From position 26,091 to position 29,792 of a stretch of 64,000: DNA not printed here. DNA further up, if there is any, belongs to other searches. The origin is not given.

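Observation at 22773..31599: Tightly coupled operon of a 114-aa protein, an M6-like lipoprotein metalloprotease and two giant paralogous proteins of no recognisable family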

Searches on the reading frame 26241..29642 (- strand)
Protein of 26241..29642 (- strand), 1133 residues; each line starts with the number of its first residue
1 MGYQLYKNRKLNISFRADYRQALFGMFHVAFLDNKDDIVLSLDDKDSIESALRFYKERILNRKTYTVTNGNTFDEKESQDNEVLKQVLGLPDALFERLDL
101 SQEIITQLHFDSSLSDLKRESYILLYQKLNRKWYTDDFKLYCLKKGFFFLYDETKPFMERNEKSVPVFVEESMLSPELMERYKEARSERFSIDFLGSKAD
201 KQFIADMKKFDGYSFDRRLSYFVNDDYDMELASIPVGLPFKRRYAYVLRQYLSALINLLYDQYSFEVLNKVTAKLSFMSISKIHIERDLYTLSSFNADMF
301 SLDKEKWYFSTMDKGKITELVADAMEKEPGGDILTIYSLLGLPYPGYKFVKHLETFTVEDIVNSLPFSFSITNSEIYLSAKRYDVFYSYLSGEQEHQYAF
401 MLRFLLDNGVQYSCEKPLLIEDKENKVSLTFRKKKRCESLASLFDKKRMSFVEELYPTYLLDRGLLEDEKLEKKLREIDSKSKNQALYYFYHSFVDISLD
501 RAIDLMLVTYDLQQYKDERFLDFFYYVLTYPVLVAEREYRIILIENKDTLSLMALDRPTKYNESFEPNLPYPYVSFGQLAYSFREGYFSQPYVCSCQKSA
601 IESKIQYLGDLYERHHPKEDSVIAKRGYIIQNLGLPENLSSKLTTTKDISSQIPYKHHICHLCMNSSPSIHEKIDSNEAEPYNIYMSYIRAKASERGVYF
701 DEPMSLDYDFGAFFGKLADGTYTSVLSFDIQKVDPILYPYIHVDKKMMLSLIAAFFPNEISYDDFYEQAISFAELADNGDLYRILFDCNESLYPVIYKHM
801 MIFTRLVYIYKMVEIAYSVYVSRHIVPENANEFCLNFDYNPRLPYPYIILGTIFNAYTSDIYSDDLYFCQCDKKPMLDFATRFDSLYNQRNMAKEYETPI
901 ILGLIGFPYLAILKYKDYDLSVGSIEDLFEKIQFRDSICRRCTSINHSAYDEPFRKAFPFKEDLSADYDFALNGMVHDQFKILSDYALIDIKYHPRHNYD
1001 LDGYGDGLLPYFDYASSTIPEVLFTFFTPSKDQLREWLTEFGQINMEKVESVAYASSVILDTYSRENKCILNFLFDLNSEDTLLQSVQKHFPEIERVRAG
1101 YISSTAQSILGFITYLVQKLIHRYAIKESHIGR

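Call 3: search_protein_families(library=pfam, proteins=[window:26241-29642:-], max_evalue=1)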
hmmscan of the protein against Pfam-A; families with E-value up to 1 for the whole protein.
window:26241-29642:- (1133 aa): 0 families

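Call 4: search_protein_families(library=ncbifam, proteins=[window:26241-29642:-], max_evalue=1)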
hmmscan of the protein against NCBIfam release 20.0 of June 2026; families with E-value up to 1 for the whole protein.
window:26241-29642:- (1133 aa): 0 families

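Call 5: search_protein_families(library=padloc, proteins=[window:26241-29642:-], max_evalue=1)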
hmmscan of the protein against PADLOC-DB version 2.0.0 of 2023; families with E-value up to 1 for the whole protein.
window:26241-29642:- (1133 aa): 0 families

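Call 9: find_homologous_proteins(query=window:26241-29642:-)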
Query window:26241-29642:- (1133 aa): 36 proteins with E <= 0.001 among 8000 candidates.
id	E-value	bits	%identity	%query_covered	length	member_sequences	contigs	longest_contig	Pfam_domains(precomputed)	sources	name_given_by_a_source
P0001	0.0e+0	2565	100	100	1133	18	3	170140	-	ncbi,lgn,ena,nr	ncbi:MAG: hypothetical protein IJ194_01400 [Bacilli bacterium]|nr:hypothetical protein [Bacilli bact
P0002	0.0e+0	1400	55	100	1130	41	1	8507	-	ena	-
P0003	0.0e+0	1399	55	100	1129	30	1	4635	-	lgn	-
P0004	0.0e+0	1287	51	100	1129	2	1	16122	-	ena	-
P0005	0.0e+0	1285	51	100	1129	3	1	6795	-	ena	-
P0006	0.0e+0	1218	49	100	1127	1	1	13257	-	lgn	-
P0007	0.0e+0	1141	48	99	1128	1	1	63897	-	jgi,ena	jgi:hypothetical protein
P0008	0.0e+0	1134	46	100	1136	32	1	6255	-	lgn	-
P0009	0.0e+0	1118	45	100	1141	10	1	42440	-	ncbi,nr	ncbi:MAG: hypothetical protein PUA93_01025 [Eubacteriales bacterium]|nr:hypothetical protein [Eubact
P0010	0.0e+0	1109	45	99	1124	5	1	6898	-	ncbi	-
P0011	0.0e+0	1108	46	100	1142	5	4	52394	-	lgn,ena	-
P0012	0.0e+0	1087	45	99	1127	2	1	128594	-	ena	-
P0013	0.0e+0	1058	45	100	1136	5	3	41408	-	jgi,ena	jgi:hypothetical protein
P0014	0.0e+0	1052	44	100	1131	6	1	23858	-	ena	-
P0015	0.0e+0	1033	45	100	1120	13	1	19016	-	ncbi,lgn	-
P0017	0.0e+0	1027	44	100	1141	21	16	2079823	-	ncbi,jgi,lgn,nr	ncbi:MAG: hypothetical protein LKM30_04415 [Bacilli bacterium]|jgi:hypothetical protein|nr:hypotheti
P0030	1.2e-215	737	35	100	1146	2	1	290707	-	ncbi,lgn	-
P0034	4.3e-166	573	32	100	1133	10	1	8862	-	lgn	-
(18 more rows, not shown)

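Call 12: find_encoding_contigs(protein=P0017, flank=10000, max_places=3)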
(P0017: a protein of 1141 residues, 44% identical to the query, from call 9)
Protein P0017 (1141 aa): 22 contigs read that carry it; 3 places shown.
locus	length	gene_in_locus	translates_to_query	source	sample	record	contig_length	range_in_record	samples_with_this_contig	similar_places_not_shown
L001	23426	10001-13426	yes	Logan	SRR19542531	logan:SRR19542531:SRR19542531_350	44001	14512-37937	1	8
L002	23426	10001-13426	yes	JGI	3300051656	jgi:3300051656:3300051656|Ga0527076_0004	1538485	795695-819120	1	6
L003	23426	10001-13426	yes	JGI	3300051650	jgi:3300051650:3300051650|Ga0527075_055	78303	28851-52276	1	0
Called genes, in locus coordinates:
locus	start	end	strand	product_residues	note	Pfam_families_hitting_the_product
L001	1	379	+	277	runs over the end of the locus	-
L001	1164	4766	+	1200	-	PF01855:POR_N, PF17147:PFOR_II, PF01558:POR, PF12837:Fer4_6 (weak), PF12838:Fer4_7, PF13183:Fer4_8 (weak), PF13187:Fer4_9 (weak), PF13237:Fer4_10, +4 more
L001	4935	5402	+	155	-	PF13248:Zn_ribbon_3 (weak), PF12773:DZR (weak), PF13240:Zn_Ribbon_1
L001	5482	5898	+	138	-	PF13248:Zn_ribbon_3 (faint), PF24460:DUF7575 (weak), PF13240:Zn_Ribbon_1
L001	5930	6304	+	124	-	PF12773:DZR (weak), PF13240:Zn_Ribbon_1, PF13248:Zn_ribbon_3 (weak), PF05154:TM2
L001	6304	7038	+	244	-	PF02146:SIR2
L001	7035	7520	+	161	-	-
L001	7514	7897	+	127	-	-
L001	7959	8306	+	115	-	-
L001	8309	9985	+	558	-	PF05547:Peptidase_M6 (faint)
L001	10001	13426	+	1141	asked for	-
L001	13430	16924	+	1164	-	-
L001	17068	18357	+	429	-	PF13175:AAA_15 (weak), PF13304:AAA_21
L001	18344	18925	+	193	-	PF13707:RloB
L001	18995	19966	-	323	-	-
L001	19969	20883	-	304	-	PF00005:ABC_tran, PF13304:AAA_21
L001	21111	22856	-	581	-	PF07632:Sde182_NH-like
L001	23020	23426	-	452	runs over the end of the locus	PF14501:HATPase_c_5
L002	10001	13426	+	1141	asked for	-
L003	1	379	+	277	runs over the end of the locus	-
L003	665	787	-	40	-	-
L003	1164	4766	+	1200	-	PF01855:POR_N, PF17147:PFOR_II, PF01558:POR, PF12837:Fer4_6 (weak), PF12838:Fer4_7, PF13183:Fer4_8 (weak), PF13187:Fer4_9 (weak), PF13237:Fer4_10, +4 more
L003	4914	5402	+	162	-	PF13248:Zn_ribbon_3 (weak), PF13240:Zn_Ribbon_1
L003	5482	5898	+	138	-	PF13248:Zn_ribbon_3 (faint), PF24460:DUF7575 (weak), PF13240:Zn_Ribbon_1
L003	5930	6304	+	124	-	PF12773:DZR (weak), PF13240:Zn_Ribbon_1, PF13248:Zn_ribbon_3 (weak), PF05154:TM2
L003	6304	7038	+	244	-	PF02146:SIR2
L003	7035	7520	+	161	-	-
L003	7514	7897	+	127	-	-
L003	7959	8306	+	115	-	-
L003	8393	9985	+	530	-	PF05547:Peptidase_M6 (faint)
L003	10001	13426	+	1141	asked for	-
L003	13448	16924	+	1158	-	-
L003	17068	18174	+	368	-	PF13175:AAA_15 (weak), PF13304:AAA_21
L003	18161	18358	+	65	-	-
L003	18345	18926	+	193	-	PF13707:RloB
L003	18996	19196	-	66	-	-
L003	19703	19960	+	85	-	-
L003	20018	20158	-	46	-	-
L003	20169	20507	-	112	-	PF00005:ABC_tran, PF13304:AAA_21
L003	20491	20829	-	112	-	PF00005:ABC_tran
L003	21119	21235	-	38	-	-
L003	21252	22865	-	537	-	PF07632:Sde182_NH-like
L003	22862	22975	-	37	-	-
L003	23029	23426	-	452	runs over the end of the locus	PF14501:HATPase_c_5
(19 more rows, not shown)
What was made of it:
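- In L001-L003 an AAA_21 + RloB pair is inserted right after gB (call 12).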

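Call 13: find_encoding_contigs(protein=P0030, flank=10000, max_places=2)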
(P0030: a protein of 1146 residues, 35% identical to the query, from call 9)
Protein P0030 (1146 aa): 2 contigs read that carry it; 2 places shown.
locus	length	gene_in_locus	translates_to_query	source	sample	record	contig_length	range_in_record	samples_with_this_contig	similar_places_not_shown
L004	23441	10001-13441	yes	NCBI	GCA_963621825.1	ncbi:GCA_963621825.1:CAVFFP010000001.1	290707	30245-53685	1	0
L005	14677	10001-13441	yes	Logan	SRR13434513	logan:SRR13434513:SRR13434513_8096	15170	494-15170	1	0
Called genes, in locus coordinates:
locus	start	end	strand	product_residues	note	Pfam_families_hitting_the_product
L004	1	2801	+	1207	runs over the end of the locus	PF01855:POR_N, PF17147:PFOR_II, PF01558:POR, PF00037:Fer4 (weak), PF12837:Fer4_6 (weak), PF12838:Fer4_7, PF13237:Fer4_10 (weak), PF02775:TPP_enzyme_C, +3 more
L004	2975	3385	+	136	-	-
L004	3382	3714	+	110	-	-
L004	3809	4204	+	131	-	PF08271:Zn_Ribbon_TF (weak), PF12773:DZR (weak), PF13240:Zn_Ribbon_1, PF13248:Zn_ribbon_3 (weak), PF24460:DUF7575 (weak)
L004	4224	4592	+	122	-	PF12773:DZR (weak), PF13240:Zn_Ribbon_1, PF13248:Zn_ribbon_3 (weak), PF24460:DUF7575 (weak), PF05154:TM2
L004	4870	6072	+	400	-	-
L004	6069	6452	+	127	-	-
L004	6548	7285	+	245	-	PF02146:SIR2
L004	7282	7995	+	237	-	-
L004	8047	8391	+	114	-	-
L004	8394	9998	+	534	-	-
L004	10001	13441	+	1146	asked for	-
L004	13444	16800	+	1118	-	-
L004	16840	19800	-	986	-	PF00690:Cation_ATPase_N, PF00122:E1-E2_ATPase, PF00702:Hydrolase, PF13246:Cation_ATPase, PF00689:Cation_ATPase_C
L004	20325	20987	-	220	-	PF00702:Hydrolase, PF13419:HAD_2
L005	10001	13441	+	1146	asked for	-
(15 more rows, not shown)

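Call 19: find_related_loci(query=A1, collection=genome_contigs, flank=10000)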
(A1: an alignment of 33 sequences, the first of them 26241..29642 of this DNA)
Query A1 (1133 aa) in genome_contigs; peptide patterns used: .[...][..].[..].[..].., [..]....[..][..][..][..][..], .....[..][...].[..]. (x = any residue, [..] = any of these).
193 stretches matched a pattern; 38 encode a relative of the query (tblastn E <= 1e-3); 35 distinct loci.
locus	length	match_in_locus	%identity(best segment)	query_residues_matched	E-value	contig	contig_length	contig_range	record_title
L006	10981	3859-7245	55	1-1133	0e+0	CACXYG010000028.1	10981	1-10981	MAG: uncultured Erysipelotrichaceae bacterium isolate RUG11704 genome assembly, contig: RUG11704_asm_28, whole genome sh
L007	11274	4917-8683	55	1-1133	0e+0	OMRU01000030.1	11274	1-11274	uncultured Clostridia bacterium isolate RUG810 genome assembly, contig: scaffold_4983, whole genome shotgun sequence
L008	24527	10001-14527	46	1-1133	0e+0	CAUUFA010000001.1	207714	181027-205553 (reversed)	MAG TPA_asm: uncultured Bacilli bacterium isolate ERR10228873_bin.8_MetaWRAP_v1.3_MAG genome assembly, contig: ERZ216596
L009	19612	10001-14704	45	1-1133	0e+0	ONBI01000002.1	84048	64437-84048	uncultured Clostridiales bacterium isolate RUG150 genome assembly, contig: scaffold_111, whole genome shotgun sequence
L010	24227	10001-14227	44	1-1133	0e+0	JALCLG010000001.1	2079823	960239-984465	MAG: Bacilli bacterium isolate UW_DM_BACIL1_1 Ga0455824_0001, whole genome shotgun sequence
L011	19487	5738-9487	45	1-1133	0e+0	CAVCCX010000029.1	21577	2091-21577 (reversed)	Bacteroides uniformis isolate H07666-L1_cleanbin_000019 genome assembly, contig: Spades_H07666-L1_contig_1562, whole gen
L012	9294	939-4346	46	1-1133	0e+0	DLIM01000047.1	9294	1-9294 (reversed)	MAG TPA_asm: Bacillales bacterium UBA7642 UBA7642_contig_5446, whole genome shotgun sequence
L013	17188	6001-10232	45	1-1133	0e+0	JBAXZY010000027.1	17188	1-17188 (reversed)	MAG: Bacilli bacterium isolate SO_2016_CLC_T1_55 scaffold02518_PH3_Jul14_2016, whole genome shotgun sequence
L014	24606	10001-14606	39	1-1133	0e+0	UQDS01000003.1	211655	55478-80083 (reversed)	uncultured Mollicutes bacterium isolate UMGS171 genome assembly, contig: NODE_18_length_211655_cov_6.641163, whole genom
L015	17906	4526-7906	38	7-1133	0e+0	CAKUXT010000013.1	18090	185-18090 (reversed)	MAG: uncultured Bacilli bacterium isolate REFINED_METABAT215_TOP10_CONTIGS_1500_ASSEMBLY_K77_MERGED__Hadza_MoBio_hadza-I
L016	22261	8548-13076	38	7-1133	0e+0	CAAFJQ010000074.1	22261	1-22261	MAG TPA_asm: Bacilli bacterium, isolate HGM10885, WGS project CAAFJQ010000000 data, contig: SRS1596806_127_k141_119366,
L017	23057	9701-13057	39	1-1133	0e+0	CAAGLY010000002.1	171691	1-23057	MAG TPA_asm: Bacilli bacterium, isolate HGM10888, WGS project CAAGLY010000000 data, contig: SRS476430_87_k119_15304, who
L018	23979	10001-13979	39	1-1133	0e+0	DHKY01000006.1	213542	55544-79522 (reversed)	MAG TPA_asm: Bacillales bacterium UBA4682 UBA4682_contig_733, whole genome shotgun sequence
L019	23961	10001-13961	38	1-1133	0e+0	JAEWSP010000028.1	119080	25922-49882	MAG: Bacillota bacterium isolate OH_SDB_111 k127_199169, whole genome shotgun sequence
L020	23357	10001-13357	39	1-1133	0e+0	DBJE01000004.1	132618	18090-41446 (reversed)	MAG TPA_asm: Bacillales bacterium UBA784 UBA784_contig_352, whole genome shotgun sequence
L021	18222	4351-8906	37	6-1133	0e+0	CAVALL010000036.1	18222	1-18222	Alistipes onderdonkii isolate H07666-L1_cleanbin_000024 genome assembly, contig: Spades_H07666-L1_contig_2076, whole gen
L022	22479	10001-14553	35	6-1133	0e+0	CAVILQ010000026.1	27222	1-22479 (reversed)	bacterium isolate H07676-L1_cleanbin_000043 genome assembly, contig: Spades_H07676-L1_contig_1346, whole genome shotgun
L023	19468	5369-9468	36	11-1133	0e+0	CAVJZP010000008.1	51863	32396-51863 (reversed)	Oscillospiraceae bacterium isolate H07658-L1_cleanbin_000010 genome assembly, contig: Spades_H07658-L1_contig_129, whole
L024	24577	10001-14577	35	6-1133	0e+0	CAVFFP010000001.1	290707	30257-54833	bacterium isolate G02614-L1_cleanbin_000026 genome assembly, contig: Spades_G02614-L1_contig_6, whole genome shotgun seq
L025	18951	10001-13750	44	1-1133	0e+0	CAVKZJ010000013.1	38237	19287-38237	bacterium isolate H07658-L1_cleanbin_000008 genome assembly, contig: Spades_H07658-L1_contig_212, whole genome shotgun s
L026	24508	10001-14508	45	7-1133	0e+0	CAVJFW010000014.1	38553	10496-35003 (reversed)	bacterium isolate H07616-L1_cleanbin_000037 genome assembly, contig: Spades_H07616-L1_contig_617, whole genome shotgun s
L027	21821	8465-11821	35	13-1133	0e+0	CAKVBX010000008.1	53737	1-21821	MAG: uncultured Bacilli bacterium isolate REFINED_METABAT215_TOP10_CONTIGS_1500_ASSEMBLY_K77_MERGED__Nepal_MoBio_Fiber-H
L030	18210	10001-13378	35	1-1133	0e+0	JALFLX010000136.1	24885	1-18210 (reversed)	MAG: Bacilli bacterium isolate SUG800 k141_290386, whole genome shotgun sequence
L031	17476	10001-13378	31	7-1133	8e-175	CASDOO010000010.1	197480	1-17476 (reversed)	uncultured Firmicutes bacterium isolate Batch1_idba_bin.1637 genome assembly, contig: Batch1_idba_bin.1637.fa_k87_392251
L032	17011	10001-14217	32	1-1133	1e-169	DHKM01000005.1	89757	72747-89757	MAG TPA_asm: Bacillales bacterium UBA4694 UBA4694_contig_4803, whole genome shotgun sequence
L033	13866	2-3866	37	19-1133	1e-169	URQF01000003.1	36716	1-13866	uncultured Mollicutes bacterium isolate UMGS1247 genome assembly, contig: NODE_266_length_36716_cov_8.205109, whole geno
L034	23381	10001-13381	31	7-1133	8e-174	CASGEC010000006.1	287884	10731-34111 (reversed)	uncultured Firmicutes bacterium isolate SI.A73.metabat-bins.5 genome assembly, contig: SI.A73.metabat-bins.5.fa_k141_342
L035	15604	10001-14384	44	1-1133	0e+0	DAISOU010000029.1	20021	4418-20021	MAG TPA_asm: Bacillota bacterium isolate CTOTU40166 NODE_2992_length_20021_cov_4.847791, whole genome shotgun sequence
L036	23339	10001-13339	42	11-1133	0e+0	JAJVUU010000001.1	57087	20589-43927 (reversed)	MAG: Bacillales bacterium isolate A33_maxbin.003.fa NODE_23_length_57087_cov_11.182477, whole genome shotgun sequence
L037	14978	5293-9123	45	1-1133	0e+0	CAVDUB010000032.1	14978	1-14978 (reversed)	bacterium isolate H07675-L1_cleanbin_000035 genome assembly, contig: Spades_H07675-L1_contig_3330, whole genome shotgun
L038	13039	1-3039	31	111-1133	3e-133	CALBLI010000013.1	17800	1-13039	MAG TPA_asm: uncultured Bacillales bacterium isolate SRR1747018_bin.144_CONCOCT_v1.1_MAG genome assembly, contig: ERZ808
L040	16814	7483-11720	36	1-1133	0e+0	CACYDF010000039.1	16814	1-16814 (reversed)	MAG: uncultured Erysipelotrichaceae bacterium isolate RUG11836 genome assembly, contig: RUG11836_asm_39, whole genome sh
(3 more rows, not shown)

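Call 21: search_solved_structures(query=A1, max_evalue=10, show_alignments=2)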
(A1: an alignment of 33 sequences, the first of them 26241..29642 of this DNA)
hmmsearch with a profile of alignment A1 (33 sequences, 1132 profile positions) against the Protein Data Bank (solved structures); distinct sequences matched with E-value up to 10: 0.

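Call 23: search_protein_families(library=phrogs, proteins=[window:26241-29642:-], max_evalue=1)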
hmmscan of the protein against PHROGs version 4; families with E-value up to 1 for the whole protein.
window:26241-29642:- (1133 aa): 0 families
